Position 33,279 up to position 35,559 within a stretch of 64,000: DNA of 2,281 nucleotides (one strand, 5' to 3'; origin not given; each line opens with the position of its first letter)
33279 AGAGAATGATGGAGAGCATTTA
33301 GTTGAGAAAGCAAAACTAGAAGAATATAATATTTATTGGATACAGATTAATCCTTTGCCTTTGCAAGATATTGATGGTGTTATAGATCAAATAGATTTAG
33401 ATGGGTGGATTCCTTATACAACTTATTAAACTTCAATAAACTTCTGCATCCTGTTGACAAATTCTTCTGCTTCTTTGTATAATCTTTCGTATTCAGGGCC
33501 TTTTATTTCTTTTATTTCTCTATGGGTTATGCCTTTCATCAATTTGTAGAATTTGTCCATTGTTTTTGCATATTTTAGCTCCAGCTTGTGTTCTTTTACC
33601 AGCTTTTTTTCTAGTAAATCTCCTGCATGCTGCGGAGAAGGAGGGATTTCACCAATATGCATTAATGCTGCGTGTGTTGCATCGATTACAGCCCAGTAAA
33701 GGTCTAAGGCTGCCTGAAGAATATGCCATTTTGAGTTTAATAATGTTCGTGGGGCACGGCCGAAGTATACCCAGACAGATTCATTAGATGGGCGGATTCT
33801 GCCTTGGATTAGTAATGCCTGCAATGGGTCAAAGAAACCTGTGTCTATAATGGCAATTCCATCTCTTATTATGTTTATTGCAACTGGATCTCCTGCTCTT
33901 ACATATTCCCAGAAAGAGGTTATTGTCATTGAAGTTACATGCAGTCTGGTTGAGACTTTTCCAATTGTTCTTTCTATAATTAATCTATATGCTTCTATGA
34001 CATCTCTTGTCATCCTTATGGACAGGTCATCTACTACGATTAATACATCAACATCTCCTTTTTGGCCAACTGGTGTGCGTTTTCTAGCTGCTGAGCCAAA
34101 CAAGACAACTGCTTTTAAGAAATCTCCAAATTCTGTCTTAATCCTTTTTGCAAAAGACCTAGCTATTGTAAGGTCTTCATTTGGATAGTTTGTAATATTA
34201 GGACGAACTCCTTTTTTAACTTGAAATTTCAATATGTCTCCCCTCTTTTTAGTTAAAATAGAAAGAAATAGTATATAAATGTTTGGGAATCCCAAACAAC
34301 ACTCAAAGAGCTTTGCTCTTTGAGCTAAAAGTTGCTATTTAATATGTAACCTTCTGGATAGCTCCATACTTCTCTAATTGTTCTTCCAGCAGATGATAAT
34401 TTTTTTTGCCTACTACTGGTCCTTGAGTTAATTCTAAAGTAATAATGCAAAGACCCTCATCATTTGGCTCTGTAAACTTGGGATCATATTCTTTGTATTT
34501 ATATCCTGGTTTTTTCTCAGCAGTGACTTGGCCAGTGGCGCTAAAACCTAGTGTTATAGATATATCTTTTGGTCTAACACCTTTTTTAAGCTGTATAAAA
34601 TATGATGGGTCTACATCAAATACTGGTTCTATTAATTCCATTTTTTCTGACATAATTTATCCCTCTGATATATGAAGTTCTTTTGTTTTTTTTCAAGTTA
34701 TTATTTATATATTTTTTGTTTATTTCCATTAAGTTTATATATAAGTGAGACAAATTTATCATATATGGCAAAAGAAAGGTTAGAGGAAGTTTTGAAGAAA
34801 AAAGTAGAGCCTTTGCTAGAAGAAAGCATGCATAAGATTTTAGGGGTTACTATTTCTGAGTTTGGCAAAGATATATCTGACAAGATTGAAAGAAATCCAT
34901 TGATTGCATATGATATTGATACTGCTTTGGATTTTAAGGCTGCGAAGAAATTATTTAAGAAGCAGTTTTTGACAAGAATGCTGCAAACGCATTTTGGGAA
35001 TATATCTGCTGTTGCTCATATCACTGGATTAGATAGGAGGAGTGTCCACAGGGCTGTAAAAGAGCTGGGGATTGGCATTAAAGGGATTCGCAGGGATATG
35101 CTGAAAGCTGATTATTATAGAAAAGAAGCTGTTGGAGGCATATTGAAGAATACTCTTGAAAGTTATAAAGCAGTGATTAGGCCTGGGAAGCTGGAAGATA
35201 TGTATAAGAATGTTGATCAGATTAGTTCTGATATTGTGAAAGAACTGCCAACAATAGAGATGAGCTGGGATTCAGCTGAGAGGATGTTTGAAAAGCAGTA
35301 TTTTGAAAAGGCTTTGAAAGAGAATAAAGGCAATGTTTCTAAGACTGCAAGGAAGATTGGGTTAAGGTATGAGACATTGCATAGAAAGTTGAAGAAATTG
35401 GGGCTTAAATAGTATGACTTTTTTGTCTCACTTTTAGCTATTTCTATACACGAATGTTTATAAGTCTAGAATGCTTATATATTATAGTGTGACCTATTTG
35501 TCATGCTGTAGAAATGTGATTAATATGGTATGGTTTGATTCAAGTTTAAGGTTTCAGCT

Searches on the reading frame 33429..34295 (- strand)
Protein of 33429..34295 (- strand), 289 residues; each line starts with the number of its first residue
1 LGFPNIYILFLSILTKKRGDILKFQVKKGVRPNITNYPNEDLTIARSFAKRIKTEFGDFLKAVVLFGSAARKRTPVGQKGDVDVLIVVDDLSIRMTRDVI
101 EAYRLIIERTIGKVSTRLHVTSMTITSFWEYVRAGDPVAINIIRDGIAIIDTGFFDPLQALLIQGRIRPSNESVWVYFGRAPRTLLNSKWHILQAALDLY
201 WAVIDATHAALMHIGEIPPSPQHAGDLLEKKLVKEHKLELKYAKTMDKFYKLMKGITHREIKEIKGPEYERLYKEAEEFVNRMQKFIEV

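Call 16: search_protein_families(library=pfam, proteins=[window:33429-34295:-], max_evalue=1)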
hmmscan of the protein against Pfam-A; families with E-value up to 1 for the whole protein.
window:33429-34295:- (289 aa): 3 families
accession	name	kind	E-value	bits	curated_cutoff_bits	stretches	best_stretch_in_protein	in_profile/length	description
PF01909.29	NTP_transf_2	-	0.00025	21.8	21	1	47-128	3-77/93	Nucleotidyltransferase domain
PF18765.7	Polbeta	-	0.0097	16.5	26.9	1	60-97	13-43/93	Polymerase beta, Nucleotidyltransferase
PF14860.11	DrrA_P4M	-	0.44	10.9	26.2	0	223-260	25-62/103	DrrA phosphatidylinositol 4-phosphate binding domain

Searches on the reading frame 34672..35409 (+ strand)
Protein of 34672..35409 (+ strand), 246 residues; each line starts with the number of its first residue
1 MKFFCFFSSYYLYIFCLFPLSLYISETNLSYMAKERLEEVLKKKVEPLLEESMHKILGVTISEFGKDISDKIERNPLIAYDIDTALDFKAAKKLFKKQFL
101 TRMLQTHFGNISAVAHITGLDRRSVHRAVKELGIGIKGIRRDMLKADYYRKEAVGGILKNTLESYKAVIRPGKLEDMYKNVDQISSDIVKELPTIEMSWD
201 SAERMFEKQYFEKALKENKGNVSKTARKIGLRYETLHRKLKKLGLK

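Call 85: search_protein_families(library=pfam, proteins=[window:34672-35409:+], max_evalue=0.001)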
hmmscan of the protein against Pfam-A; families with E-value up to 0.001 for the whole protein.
window:34672-35409:+ (246 aa): 2 families
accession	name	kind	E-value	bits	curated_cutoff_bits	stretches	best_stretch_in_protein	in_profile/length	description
PF02954.25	HTH_8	-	1.4e-15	57.1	22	1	204-243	3-42/42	Bacterial regulatory protein, Fis family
PF13542.12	HTH_Tnp_ISL3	-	0.00016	21.5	27.4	0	94-131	15-49/51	Helix-turn-helix domain of transposase family ISL3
